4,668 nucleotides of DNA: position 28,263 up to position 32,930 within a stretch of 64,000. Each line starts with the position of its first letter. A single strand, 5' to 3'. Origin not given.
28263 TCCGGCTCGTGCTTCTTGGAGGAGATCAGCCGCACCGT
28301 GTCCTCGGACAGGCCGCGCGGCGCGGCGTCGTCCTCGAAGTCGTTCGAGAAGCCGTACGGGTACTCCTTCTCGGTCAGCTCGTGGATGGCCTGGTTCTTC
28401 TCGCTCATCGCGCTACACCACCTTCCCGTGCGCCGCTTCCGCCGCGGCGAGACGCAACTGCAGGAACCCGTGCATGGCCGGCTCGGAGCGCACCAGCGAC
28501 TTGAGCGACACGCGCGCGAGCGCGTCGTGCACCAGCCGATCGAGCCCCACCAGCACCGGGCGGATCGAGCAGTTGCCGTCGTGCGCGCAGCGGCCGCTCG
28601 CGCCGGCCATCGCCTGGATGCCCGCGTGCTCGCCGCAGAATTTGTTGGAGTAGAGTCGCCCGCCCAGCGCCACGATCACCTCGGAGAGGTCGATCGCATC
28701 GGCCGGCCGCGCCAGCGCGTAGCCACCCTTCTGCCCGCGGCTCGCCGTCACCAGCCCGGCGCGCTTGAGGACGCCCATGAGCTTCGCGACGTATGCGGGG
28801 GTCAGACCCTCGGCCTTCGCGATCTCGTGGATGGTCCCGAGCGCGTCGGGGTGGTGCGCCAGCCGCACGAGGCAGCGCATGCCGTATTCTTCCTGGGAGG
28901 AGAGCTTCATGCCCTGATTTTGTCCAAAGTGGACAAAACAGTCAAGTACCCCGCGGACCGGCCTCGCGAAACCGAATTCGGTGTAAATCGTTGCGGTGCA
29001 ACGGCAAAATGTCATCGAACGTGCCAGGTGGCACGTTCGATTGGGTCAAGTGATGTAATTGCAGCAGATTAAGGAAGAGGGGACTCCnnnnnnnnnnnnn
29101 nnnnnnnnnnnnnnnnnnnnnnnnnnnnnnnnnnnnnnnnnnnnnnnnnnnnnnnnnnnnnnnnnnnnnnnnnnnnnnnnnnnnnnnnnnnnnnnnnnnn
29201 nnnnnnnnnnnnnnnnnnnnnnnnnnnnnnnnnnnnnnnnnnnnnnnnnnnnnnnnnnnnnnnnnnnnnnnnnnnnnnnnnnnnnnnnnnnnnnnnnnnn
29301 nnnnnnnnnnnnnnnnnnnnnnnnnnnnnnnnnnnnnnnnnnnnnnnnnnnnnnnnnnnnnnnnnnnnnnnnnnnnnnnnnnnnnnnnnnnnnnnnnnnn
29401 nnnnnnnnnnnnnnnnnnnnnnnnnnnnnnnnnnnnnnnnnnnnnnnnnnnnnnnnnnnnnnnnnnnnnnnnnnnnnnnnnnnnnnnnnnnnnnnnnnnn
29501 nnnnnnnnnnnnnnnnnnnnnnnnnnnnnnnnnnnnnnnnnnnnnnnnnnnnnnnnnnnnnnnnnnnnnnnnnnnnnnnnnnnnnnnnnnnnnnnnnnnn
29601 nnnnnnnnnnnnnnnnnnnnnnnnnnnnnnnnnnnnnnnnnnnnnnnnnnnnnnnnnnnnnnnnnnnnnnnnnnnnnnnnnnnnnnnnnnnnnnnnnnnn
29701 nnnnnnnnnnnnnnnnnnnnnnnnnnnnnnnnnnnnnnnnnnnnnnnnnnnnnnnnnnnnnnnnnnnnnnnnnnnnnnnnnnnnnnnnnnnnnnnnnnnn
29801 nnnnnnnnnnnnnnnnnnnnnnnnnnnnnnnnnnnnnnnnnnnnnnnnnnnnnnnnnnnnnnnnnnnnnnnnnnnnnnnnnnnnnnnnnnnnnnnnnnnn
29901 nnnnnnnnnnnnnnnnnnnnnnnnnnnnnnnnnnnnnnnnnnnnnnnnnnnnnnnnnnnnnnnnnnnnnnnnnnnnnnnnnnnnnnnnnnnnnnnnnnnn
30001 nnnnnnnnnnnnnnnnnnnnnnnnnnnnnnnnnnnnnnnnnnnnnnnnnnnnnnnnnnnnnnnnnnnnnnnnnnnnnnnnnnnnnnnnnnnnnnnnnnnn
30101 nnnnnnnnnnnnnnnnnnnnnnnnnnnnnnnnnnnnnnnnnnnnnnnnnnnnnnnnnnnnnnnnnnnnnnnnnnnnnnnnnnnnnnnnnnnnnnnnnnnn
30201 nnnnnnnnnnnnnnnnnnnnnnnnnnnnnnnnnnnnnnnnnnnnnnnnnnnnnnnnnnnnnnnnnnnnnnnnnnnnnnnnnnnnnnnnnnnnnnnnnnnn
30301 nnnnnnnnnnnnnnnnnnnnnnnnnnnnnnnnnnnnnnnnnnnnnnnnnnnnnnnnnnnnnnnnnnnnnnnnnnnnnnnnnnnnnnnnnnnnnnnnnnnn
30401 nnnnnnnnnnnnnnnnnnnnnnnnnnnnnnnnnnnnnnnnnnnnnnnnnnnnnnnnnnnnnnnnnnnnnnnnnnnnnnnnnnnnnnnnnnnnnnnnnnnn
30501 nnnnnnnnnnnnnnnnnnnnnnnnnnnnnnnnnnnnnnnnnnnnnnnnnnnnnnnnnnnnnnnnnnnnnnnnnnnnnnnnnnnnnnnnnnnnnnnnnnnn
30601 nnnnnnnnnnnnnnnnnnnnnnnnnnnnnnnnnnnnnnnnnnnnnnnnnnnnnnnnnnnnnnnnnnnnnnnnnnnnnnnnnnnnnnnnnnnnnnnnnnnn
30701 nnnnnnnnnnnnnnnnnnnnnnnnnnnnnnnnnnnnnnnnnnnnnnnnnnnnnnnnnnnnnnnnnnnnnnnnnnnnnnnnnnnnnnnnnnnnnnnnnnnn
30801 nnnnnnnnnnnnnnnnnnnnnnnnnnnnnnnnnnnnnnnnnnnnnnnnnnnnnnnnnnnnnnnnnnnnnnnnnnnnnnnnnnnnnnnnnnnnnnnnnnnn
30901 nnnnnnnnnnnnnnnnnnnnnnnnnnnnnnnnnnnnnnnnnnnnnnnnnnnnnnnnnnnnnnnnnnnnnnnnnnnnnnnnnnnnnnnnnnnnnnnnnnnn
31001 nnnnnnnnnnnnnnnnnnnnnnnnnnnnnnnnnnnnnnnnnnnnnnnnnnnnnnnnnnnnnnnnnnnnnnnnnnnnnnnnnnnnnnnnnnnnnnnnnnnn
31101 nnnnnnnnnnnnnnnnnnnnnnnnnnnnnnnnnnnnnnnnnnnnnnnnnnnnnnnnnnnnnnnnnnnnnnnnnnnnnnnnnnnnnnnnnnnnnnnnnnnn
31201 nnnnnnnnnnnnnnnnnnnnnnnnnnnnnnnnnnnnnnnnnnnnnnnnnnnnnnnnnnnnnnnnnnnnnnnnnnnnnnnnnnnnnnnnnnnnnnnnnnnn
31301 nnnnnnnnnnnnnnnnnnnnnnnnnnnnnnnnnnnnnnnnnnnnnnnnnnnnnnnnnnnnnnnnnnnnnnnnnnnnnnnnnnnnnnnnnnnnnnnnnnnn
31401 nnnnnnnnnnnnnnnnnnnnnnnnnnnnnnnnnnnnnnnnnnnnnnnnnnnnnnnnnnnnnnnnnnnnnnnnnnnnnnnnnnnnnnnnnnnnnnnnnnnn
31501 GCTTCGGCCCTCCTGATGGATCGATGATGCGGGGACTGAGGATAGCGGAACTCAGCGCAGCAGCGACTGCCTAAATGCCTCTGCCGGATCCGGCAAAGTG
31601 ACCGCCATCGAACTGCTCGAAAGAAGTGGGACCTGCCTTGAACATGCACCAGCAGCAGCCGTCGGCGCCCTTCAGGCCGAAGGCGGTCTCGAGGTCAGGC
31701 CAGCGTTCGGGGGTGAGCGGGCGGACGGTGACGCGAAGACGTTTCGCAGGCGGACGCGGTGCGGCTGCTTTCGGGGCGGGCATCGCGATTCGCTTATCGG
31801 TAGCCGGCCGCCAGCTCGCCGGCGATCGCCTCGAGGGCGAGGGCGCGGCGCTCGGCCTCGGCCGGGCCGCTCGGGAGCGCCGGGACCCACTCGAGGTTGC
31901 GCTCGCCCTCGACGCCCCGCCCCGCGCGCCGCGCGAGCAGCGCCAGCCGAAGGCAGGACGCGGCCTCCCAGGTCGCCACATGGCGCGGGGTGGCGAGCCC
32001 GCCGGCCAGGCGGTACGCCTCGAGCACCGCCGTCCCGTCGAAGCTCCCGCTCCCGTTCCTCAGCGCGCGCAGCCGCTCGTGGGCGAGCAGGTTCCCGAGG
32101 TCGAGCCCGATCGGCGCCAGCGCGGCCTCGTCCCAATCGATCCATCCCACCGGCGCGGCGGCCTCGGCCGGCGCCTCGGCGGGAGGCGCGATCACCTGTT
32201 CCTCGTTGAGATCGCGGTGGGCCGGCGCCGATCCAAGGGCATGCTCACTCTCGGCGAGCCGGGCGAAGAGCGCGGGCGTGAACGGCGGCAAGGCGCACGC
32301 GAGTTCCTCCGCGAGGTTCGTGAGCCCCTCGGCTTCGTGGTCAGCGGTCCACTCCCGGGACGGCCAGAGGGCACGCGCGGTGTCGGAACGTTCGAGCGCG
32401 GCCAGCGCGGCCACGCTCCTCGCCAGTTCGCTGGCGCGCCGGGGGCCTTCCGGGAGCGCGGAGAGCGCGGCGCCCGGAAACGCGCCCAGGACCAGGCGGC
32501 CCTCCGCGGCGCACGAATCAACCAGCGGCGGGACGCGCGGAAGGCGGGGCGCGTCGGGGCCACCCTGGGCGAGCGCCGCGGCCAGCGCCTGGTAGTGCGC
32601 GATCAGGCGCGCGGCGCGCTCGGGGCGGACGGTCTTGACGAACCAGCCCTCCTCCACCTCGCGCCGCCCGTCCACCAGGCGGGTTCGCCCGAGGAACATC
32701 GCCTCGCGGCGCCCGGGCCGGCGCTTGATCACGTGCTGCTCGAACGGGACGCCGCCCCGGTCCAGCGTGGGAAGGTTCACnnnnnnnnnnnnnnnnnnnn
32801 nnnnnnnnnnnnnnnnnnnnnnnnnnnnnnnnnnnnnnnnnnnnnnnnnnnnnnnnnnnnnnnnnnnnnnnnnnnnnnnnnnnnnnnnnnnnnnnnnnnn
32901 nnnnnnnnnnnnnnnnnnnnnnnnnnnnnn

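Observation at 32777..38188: Glycosyltransferase x3 + MsbA-like ABC exporter + APH-like phosphotransferase operon fused to cassette copy 1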

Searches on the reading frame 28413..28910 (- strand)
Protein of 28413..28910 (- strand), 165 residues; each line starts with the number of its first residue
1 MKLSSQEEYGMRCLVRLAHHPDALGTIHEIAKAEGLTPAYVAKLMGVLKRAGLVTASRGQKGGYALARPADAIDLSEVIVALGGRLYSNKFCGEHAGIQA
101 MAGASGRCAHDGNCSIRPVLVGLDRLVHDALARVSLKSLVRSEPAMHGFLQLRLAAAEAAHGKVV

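Call 78: search_protein_families(library=pfam, proteins=[window:28413-28910:-], max_evalue=0.0001)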
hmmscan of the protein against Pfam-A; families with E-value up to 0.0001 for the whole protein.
window:28413-28910:- (165 aa): 1 family
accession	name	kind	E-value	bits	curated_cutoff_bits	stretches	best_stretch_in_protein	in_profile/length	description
PF02082.26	Rrf2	-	2.8e-28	99.1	30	1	3-141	1-131/132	Iron-dependent Transcriptional regulator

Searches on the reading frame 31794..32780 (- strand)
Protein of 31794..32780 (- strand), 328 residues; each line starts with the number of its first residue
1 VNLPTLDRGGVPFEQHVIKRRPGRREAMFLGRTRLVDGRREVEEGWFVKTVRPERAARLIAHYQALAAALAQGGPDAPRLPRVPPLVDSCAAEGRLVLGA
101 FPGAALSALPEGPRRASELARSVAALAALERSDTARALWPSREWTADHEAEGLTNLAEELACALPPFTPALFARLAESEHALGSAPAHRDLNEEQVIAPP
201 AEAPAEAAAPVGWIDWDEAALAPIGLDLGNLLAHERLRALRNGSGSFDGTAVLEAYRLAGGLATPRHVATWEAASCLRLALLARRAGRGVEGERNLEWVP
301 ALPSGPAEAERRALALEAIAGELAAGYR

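Call 6: search_protein_families(library=pfam, proteins=[window:31794-32780:-], max_evalue=0.01)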
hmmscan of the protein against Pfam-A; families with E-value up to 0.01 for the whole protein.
window:31794-32780:- (328 aa): 1 family
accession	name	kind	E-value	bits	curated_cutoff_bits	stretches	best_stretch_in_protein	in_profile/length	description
PF01636.29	APH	-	1.5e-06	28.6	23.2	1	45-236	22-217/239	Phosphotransferase enzyme family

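Call 10: search_protein_families(library=ncbifam, proteins=[window:31794-32780:-], max_evalue=0.01)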
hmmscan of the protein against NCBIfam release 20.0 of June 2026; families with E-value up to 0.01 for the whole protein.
window:31794-32780:- (328 aa): 0 families

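Call 20: search_solved_structures(query=window:31794-32780:-, max_evalue=1)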
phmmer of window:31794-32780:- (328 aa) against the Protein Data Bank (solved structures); distinct sequences matched with E-value up to 1: 0.

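Call 42: search_solved_structures(query=A2, max_evalue=1)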
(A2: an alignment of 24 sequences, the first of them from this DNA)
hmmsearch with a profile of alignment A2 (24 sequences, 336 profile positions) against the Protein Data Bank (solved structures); distinct sequences matched with E-value up to 1: 280 (the best 60 are shown).
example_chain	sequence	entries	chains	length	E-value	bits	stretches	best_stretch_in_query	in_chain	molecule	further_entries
4h05_A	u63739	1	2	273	3.3e-16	62.5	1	63-295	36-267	Aminoglycoside-O-phosphotransferase VIII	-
8agy_A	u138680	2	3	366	3.1e-14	56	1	49-245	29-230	Corramycin phosphotransferase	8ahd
6fuc_A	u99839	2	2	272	1.3e-11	47.4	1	120-292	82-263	Aminoglycoside phosphotransferase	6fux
8v3v_A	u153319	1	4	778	3.6e-11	45.9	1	107-251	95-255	Acyl-Coenzyme A dehydrogenase family, member 11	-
7f0a_A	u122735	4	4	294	3.9e-11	45.8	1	97-250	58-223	Capreomycin phosphotransferase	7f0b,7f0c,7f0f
9dk1_A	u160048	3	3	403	4.2e-11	45.7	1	98-259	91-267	Kinase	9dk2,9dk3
3csv_A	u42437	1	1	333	4.3e-10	42.4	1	105-286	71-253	Aminoglycoside phosphotransferase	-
7s3l_A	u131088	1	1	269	6.2e-09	38.6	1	147-254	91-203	Aminoglycoside phosphotransferase family protein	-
8v3u_A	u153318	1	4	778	8.7e-09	38.1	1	107-251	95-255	Acyl-Coenzyme A dehydrogenase family, member 11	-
4u94_A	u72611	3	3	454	9.9e-09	37.9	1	140-237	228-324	Maltokinase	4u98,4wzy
3dxq_A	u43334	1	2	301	3.2e-08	36.3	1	87-263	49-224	choline/ethanolamine kinase family protein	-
4o7o_A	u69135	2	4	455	6.7e-08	35.2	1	147-237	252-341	Maltokinase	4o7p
3dxp_A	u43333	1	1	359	7.8e-08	35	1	105-305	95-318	putative acyl-CoA dehydrogenase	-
2olc_A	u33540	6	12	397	1.6e-07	33.9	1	203-292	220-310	Methylthioribose kinase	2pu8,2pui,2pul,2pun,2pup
1zyl_A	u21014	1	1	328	2.4e-07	33.4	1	66-248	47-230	Hypothetical protein yihE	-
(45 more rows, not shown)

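Call 43: search_protein_families(library=pfam, alignment_id=A2, max_evalue=0.01)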
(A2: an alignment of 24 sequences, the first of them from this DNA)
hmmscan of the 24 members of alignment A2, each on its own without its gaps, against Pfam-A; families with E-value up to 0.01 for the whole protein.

A. member 1, seq(328 aa): 1 family
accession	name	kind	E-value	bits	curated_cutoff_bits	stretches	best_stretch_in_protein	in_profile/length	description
PF01636.29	APH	-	1.5e-06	28.6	23.2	1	45-236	22-217/239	Phosphotransferase enzyme family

B. families by the number of members that match (of 24 scanned): 10 families
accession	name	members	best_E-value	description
PF01636.29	APH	23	1.5e-19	Phosphotransferase enzyme family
PF19974.5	TCAD9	4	2.8e-07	Ternary complex associated domain 9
PF04655.20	APH_6_hur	4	0.00014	Aminoglycoside/hydroxyurea antibiotic resistance kinase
PF01633.27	Choline_kinase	3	0.00013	Choline/ethanolamine kinase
PF02958.26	EcKL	2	0.00083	Ecdysteroid kinase-like family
PF10009.15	DUF2252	1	0.0006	Uncharacterized protein conserved in bacteria (DUF2252)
PF25594.1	GldB_lipo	1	0.0018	Gliding motility protein GldB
PF06293.20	Kdo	1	0.0031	Lipopolysaccharide kinase (Kdo/WaaP) family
PF07914.17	DUF1679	1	0.0048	Uncharacterized oxidoreductase dhs-27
PF14555.12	UBA_4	1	0.0076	UBA-like domain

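Call 79: search_protein_families(library=padloc, proteins=[window:31794-32780:-], max_evalue=0.001)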
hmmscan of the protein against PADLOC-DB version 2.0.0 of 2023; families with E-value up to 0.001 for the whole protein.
window:31794-32780:- (328 aa): 0 families
